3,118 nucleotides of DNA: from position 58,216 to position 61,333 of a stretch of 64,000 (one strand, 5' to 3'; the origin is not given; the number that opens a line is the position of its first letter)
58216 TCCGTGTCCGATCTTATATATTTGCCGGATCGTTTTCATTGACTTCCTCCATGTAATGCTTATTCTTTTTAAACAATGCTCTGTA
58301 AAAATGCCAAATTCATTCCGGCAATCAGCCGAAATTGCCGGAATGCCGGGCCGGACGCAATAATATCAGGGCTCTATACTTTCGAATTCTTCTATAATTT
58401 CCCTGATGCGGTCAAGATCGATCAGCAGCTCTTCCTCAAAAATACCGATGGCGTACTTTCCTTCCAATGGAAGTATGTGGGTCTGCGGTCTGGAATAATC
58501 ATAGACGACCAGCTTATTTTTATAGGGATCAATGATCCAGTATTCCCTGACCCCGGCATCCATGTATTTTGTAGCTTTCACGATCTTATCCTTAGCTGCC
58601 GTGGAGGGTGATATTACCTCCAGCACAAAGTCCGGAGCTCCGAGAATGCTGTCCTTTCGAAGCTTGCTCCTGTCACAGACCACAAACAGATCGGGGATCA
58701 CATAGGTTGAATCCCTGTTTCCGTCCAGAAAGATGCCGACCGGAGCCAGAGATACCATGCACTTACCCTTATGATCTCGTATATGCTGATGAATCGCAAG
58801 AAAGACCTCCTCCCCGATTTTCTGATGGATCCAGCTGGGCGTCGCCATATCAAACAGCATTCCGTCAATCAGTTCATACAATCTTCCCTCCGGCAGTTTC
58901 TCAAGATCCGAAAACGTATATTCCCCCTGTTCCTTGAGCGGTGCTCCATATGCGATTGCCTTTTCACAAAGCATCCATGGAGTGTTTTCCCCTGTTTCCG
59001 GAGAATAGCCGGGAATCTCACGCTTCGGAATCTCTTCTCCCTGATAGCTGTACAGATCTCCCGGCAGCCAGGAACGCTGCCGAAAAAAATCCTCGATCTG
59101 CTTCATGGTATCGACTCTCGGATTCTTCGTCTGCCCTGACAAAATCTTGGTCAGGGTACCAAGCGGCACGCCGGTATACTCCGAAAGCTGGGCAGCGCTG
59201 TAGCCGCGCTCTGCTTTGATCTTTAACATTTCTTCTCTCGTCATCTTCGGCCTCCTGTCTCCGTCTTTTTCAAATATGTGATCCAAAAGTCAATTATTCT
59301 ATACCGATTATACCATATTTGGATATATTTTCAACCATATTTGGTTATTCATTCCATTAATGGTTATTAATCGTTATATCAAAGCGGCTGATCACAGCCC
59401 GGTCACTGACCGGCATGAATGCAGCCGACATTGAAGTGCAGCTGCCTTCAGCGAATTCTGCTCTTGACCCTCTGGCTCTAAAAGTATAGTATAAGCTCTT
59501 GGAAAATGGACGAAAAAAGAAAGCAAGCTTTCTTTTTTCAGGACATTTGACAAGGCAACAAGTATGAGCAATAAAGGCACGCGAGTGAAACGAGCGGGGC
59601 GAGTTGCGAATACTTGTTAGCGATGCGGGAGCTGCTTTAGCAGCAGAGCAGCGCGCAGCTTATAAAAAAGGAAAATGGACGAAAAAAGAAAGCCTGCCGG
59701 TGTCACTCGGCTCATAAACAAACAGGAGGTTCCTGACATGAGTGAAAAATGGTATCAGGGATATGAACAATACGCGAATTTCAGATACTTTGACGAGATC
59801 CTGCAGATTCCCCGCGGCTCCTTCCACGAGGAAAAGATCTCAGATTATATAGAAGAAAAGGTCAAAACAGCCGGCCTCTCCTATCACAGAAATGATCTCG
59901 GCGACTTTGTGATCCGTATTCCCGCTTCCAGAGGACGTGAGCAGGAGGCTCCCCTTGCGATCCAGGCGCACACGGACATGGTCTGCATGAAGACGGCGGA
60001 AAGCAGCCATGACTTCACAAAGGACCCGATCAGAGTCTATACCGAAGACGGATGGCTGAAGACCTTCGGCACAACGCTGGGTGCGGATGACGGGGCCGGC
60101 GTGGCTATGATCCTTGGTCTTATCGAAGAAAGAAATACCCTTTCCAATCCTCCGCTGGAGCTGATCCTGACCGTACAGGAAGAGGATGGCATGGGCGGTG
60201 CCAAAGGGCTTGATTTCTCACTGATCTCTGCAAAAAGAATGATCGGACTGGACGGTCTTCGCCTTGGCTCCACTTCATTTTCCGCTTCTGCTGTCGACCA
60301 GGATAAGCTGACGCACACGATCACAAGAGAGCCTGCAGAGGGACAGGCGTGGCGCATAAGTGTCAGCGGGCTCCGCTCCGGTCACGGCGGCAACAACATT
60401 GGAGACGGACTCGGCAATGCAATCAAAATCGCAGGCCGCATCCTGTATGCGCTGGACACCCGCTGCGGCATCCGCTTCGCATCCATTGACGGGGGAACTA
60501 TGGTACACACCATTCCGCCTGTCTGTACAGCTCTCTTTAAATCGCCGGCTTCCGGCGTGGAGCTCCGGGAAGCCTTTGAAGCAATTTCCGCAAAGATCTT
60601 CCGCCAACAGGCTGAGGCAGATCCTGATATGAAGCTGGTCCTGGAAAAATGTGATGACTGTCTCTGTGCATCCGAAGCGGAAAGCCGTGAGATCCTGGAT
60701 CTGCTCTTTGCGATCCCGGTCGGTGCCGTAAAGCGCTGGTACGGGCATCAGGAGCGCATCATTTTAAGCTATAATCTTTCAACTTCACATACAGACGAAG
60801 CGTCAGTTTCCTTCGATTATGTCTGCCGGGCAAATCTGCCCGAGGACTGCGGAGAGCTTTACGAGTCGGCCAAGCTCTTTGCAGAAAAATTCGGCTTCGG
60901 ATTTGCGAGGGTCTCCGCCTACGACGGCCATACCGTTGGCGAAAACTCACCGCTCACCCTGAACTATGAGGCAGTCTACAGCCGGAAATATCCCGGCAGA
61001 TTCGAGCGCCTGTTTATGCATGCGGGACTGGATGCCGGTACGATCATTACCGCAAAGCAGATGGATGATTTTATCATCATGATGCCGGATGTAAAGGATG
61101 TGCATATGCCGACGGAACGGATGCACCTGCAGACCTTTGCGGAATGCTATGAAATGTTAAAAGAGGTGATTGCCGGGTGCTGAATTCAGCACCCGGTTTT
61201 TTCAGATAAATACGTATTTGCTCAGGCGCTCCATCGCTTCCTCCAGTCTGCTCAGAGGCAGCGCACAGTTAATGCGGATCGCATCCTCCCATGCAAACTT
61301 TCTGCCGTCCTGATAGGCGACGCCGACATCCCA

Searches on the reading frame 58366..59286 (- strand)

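Call 72: search_protein_families(library=pfam, proteins=[window:58366-59286:-], max_evalue=0.00001)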
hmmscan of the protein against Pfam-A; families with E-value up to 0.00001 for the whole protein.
window:58366-59286:- (306 aa): 2 families
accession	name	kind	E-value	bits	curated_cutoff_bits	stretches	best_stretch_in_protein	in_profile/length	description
PF05685.18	Uma2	-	1.8e-29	102.8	27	1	127-263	3-140/172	Putative restriction endonuclease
PF01381.28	HTH_3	-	8.2e-07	29.4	23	1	25-69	6-49/55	Helix-turn-helix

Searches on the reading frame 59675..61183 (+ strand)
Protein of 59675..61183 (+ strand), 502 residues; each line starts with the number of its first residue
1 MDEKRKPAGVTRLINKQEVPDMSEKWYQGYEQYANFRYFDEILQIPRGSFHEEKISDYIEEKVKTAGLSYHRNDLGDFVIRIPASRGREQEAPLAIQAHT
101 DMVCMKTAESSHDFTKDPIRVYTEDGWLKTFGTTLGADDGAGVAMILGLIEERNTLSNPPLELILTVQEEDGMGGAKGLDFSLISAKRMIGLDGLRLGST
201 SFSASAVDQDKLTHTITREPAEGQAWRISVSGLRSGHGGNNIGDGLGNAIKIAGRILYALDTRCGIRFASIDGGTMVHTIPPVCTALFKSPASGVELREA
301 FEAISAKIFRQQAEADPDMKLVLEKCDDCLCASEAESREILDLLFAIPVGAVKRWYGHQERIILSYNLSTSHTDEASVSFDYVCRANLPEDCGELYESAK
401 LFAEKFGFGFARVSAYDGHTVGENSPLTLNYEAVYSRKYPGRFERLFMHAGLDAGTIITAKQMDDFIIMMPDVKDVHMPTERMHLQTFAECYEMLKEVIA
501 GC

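Call 34: find_encoding_contigs(protein=window:59675-61183:+, flank=3000, max_places=10)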
Protein window:59675-61183:+ (502 aa): no gene with exactly this product is on record in the collection.

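Call 51: find_homologous_proteins(query=window:59738-61183:+)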
Query window:59738-61183:+ (481 aa): 965 proteins with E <= 0.001 among 8000 candidates; the best 120 are listed.
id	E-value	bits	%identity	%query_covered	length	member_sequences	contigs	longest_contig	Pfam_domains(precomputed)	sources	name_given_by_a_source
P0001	0.0e+0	1071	97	100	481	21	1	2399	PF01546.34,PF07687.20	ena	-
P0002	4.4e-288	974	89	100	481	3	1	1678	PF01546.34,PF07687.20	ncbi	-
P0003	5.6e-242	822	73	100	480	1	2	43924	PF01546.34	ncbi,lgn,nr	ncbi:MAG: M20/M25/M40 family metallo-hydrolase [Eubacteriales bacterium]|nr:M20/M25/M40 family metal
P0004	2.7e-231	786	71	100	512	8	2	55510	PF01546.34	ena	-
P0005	1.6e-183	629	59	99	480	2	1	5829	PF01546.34,PF05343.20,PF07687.20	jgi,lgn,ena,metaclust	metaclust:\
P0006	2.5e-179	615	58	99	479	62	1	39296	PF01546.34,PF05343.20,PF07687.20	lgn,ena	-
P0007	5.4e-128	446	46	98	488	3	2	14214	PF01546.34,PF07687.20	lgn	-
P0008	4.7e-125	436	47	97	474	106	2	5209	PF01546.34,PF07687.20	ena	-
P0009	5.4e-124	433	44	100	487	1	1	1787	PF01546.34,PF07687.20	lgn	-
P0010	6.3e-124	432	46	98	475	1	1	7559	PF01546.34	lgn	-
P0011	1.5e-123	431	46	97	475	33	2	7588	PF01546.34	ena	-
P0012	1.1e-121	425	46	98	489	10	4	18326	PF01546.34,PF07687.20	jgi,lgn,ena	jgi:dipeptidase D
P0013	2.6e-120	420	44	98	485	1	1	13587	PF01546.34,PF05343.20,PF07687.20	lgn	-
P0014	3.1e-120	420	45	98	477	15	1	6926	PF01546.34,PF07687.20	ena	-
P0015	4.5e-120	420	45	98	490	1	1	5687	PF01546.34,PF07687.20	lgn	-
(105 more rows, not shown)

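Call 52: find_encoding_contigs(protein=P0001, flank=2000, max_places=6)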
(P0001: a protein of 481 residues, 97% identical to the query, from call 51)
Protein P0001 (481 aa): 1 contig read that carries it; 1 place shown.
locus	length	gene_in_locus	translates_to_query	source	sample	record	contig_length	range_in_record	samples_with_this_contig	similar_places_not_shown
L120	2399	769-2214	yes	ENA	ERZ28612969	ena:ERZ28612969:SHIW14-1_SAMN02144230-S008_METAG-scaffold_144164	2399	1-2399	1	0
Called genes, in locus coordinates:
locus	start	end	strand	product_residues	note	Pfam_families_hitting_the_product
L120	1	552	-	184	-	?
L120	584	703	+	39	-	-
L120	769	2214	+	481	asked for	PF01546:Peptidase_M20, PF07687:M20_dimer (weak)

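Call 53: find_encoding_contigs(protein=P0003, flank=3000, max_places=4)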
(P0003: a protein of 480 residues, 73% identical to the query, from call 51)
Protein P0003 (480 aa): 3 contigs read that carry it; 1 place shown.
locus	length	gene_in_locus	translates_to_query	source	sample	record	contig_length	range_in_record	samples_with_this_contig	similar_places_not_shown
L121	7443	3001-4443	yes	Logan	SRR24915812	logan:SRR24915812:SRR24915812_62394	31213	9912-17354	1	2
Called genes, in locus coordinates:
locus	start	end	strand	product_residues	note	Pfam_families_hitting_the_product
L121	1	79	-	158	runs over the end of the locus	PF01257:2Fe-2S_thioredx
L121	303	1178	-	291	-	PF02645:DegV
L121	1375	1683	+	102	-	PF01740:STAS, PF13466:STAS_2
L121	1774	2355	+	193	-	PF00156:Pribosyltran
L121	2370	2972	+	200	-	PF19085:Choline_bind_2 (weak)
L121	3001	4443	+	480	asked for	PF01546:Peptidase_M20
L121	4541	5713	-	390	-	PF00390:malic, PF00208:ELFV_dehydrog (weak), PF03949:Malic_M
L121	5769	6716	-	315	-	PF00389:2-Hacid_dh, PF02826:2-Hacid_dh_C, PF03446:NAD_binding_2 (weak)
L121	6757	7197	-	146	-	PF00293:NUDIX, PF14815:NUDIX_4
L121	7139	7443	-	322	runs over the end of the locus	PF13443:HTH_26, PF02661:Fic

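Call 54: find_encoding_contigs(protein=P0004, flank=3000, max_places=4)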
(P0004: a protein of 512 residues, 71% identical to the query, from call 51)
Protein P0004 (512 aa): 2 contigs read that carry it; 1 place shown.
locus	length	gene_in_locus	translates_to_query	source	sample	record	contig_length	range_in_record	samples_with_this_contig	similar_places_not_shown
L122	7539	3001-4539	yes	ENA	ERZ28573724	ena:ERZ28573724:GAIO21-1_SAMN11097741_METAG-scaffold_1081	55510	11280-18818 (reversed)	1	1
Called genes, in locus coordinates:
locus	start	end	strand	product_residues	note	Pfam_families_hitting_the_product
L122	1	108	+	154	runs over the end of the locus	PF03479:PCC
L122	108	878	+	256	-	-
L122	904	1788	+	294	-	PF03446:NAD_binding_2, PF03807:F420_oxidored (weak), PF14833:NAD_binding_11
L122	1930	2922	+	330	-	PF21948:LplA-B_cat, PF03099:BPL_LplA_LipB, PF10437:Lip_prot_lig_C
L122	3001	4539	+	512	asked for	PF01546:Peptidase_M20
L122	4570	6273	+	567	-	PF00920:ILVD_EDD_N, PF24877:ILV_EDD_C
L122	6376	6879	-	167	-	PF01625:PMSR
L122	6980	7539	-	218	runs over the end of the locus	PF01966:HD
